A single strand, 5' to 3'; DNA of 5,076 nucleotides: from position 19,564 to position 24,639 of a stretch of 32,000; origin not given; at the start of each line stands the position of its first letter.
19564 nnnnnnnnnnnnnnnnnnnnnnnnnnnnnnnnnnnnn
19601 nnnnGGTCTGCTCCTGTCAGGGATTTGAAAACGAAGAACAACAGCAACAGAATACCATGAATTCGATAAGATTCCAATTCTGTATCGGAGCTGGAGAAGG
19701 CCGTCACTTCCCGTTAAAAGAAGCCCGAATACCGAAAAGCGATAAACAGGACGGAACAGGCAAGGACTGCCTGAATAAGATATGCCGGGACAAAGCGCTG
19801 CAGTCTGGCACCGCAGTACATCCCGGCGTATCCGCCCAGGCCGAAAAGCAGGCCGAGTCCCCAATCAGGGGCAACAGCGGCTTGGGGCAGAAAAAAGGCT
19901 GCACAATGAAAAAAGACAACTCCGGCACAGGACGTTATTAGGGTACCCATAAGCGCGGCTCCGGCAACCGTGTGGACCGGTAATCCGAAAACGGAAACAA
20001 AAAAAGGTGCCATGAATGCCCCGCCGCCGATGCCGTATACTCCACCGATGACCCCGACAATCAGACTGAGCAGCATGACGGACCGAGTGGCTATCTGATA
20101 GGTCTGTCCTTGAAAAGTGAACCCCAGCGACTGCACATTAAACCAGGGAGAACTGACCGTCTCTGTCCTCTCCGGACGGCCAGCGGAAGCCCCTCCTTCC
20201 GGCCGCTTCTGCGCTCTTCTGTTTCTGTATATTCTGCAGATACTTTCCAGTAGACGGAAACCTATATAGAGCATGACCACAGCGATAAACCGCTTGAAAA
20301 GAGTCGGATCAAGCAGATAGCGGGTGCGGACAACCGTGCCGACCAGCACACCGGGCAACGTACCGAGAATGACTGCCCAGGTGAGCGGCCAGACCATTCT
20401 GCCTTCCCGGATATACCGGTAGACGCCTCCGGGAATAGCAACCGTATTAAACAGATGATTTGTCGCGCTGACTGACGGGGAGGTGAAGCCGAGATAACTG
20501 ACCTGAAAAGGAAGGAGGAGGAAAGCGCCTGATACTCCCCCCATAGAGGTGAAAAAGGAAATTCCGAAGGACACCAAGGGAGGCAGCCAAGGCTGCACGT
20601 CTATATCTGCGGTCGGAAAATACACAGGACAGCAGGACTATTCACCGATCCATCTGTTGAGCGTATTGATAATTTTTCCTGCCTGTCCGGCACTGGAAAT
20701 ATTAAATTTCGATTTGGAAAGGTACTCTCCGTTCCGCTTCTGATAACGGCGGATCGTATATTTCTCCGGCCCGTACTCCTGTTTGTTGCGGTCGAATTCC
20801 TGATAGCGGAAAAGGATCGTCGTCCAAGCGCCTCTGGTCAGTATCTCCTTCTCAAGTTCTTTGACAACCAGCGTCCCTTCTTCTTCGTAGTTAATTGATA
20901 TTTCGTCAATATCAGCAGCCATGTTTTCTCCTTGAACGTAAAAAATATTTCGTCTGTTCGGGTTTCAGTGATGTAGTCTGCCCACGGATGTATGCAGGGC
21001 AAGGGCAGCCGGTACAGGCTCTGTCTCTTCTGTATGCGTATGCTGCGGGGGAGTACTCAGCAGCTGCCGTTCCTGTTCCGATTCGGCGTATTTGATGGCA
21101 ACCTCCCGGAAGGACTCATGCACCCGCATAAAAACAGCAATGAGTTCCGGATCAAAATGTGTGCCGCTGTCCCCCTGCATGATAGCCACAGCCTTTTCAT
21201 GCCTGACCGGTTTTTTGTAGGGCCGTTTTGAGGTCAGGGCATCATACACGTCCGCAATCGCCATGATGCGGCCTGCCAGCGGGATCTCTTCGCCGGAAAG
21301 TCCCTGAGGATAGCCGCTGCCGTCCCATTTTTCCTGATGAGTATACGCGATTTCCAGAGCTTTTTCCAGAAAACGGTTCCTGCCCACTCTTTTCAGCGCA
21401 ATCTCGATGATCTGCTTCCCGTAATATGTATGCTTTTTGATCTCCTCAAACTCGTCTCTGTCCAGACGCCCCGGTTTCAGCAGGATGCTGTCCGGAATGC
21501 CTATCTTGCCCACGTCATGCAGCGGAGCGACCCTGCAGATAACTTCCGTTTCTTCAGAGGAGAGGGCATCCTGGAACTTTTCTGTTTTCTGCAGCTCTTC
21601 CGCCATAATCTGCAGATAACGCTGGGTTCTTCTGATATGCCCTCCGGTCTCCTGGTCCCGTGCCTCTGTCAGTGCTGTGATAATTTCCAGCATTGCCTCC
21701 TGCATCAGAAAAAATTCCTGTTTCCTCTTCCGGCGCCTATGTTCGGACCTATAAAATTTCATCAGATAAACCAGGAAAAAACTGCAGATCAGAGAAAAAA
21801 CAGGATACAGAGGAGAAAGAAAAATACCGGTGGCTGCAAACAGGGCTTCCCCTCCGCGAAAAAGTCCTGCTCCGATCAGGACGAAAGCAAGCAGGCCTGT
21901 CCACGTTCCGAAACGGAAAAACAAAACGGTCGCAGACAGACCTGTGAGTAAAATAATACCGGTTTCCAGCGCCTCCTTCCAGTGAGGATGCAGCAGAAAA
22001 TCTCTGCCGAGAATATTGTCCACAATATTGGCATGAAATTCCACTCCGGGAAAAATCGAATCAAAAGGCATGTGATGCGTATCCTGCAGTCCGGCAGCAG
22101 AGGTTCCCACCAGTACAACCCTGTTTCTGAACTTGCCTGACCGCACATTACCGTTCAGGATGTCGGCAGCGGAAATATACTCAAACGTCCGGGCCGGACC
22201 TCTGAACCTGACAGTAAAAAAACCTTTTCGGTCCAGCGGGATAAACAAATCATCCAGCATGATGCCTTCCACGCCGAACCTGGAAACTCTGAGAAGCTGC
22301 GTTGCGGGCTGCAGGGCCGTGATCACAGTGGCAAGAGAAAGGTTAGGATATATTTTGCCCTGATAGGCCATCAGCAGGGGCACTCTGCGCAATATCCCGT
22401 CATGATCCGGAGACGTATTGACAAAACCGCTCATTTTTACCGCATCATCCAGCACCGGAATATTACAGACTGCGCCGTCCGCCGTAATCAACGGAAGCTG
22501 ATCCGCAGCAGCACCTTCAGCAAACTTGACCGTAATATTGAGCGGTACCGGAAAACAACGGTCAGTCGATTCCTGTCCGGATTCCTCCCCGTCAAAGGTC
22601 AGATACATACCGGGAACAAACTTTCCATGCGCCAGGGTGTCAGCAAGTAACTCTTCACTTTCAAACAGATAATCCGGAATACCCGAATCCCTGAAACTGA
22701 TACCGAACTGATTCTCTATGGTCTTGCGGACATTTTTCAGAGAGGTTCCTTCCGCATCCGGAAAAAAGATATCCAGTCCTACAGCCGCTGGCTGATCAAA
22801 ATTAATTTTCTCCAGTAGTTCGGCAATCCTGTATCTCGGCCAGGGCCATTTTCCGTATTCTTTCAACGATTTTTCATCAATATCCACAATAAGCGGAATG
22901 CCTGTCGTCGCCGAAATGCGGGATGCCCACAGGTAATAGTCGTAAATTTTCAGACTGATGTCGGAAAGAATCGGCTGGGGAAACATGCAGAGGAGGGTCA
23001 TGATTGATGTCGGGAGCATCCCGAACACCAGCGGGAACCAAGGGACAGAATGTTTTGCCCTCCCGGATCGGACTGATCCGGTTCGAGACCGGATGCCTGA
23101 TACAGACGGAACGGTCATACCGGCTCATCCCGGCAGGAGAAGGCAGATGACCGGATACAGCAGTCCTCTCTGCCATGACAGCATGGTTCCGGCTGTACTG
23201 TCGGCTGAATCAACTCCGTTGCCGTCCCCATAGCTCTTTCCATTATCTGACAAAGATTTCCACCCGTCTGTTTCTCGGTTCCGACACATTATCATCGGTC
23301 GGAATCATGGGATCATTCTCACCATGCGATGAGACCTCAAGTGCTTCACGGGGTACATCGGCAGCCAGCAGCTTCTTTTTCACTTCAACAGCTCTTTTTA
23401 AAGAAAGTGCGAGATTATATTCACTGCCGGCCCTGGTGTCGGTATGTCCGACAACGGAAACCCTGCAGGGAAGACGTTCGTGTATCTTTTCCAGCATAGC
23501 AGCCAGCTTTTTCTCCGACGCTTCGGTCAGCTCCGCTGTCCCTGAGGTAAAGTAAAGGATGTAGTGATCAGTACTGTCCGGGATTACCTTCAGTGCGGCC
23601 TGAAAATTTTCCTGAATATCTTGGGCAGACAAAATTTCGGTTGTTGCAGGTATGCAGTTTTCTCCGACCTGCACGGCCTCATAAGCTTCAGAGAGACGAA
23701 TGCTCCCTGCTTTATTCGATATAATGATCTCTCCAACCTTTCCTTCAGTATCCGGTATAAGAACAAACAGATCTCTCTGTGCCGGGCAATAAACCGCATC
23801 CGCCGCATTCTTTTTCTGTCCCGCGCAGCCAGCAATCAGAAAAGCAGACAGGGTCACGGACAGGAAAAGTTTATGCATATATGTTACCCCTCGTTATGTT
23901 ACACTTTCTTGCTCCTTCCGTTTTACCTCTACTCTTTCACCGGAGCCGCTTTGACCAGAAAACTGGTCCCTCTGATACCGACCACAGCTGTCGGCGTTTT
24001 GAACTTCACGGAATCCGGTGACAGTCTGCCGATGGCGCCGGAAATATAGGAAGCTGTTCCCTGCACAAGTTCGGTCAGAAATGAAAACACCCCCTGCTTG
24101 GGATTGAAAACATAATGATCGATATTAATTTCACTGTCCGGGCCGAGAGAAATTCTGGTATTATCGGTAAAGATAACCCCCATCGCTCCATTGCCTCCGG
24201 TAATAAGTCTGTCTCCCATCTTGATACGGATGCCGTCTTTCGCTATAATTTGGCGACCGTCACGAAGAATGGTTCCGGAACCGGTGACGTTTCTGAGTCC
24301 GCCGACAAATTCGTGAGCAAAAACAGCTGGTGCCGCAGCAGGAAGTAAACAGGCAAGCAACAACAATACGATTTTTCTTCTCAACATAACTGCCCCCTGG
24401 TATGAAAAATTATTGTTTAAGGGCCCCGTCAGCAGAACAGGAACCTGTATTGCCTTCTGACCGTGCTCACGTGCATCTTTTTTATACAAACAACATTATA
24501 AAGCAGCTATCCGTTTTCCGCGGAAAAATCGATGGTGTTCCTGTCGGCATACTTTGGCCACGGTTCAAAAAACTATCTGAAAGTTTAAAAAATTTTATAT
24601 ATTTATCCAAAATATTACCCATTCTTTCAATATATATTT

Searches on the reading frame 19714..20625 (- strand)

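Call 60: search_protein_families(library=pfam, proteins=[window:19714-20625:-], max_evalue=0.00001)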
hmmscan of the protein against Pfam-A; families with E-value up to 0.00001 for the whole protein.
window:19714-20625:- (303 aa): 1 family
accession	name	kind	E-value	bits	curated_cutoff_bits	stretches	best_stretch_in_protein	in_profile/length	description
PF01925.25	TauE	-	8e-36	124.3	32.6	1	17-298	3-236/237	Sulfite exporter TauE/SafE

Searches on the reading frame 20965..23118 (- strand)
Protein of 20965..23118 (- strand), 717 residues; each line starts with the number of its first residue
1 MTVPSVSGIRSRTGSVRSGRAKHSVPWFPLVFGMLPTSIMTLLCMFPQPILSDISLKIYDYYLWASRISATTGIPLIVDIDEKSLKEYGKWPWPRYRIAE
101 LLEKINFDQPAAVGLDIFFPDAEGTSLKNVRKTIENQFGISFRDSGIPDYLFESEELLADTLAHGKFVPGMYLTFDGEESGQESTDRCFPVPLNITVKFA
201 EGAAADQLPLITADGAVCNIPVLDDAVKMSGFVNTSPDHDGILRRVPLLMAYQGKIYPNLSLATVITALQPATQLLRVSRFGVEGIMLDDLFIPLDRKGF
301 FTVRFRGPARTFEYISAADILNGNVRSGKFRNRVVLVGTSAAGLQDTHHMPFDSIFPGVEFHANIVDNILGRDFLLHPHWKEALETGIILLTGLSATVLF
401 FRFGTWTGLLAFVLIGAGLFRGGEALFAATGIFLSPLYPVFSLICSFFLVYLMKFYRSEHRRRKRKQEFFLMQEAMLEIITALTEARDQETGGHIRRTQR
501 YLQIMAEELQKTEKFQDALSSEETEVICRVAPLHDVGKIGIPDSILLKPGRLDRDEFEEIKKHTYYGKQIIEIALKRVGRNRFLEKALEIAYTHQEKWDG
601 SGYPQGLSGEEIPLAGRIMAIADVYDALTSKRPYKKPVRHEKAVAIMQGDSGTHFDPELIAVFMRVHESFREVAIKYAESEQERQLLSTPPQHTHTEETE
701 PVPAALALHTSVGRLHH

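Call 61: search_protein_families(library=pfam, proteins=[window:20965-23118:-], max_evalue=0.00001)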
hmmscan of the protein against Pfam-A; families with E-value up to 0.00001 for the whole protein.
window:20965-23118:- (717 aa): 3 families
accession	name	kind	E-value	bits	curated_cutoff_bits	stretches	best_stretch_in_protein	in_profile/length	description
PF05226.16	CHASE2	-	5e-58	197.1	26.3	1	42-394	6-256/257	CHASE2 domain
PF13487.12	HD_5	-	3.9e-33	115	27.2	1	529-659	44-170/170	HD domain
PF01966.28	HD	-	3.6e-17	63.2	22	1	492-627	2-115/116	HD domain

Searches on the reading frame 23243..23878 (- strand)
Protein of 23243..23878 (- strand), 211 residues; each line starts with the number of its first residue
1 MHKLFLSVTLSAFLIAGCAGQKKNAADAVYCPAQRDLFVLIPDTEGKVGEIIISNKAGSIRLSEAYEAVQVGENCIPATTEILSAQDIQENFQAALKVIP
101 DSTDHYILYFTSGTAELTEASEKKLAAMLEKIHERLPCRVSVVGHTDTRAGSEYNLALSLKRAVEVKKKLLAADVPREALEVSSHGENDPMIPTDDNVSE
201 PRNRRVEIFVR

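Call 61: search_protein_families(library=pfam, proteins=[window:23243-23878:-], max_evalue=0.00001)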
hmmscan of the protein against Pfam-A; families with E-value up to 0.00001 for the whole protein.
window:23243-23878:- (211 aa): 1 family
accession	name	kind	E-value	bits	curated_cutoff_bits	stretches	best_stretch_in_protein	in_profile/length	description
PF00691.25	OmpA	-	7.6e-18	65.1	27.2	1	109-204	1-98/98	OmpA family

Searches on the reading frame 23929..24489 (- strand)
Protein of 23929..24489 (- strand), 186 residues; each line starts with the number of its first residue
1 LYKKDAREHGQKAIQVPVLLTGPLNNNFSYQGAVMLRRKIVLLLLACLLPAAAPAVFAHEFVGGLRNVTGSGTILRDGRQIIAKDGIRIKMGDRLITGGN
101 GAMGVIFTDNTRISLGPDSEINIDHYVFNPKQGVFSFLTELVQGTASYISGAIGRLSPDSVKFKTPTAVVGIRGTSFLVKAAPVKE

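Call 61: search_protein_families(library=pfam, proteins=[window:23929-24489:-], max_evalue=0.00001)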
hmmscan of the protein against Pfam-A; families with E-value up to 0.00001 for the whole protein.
window:23929-24489:- (186 aa): 1 family
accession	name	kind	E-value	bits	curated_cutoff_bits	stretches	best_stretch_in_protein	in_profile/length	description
PF04773.18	FecR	-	1.2e-08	35.7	24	1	93-181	1-82/97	FecR protein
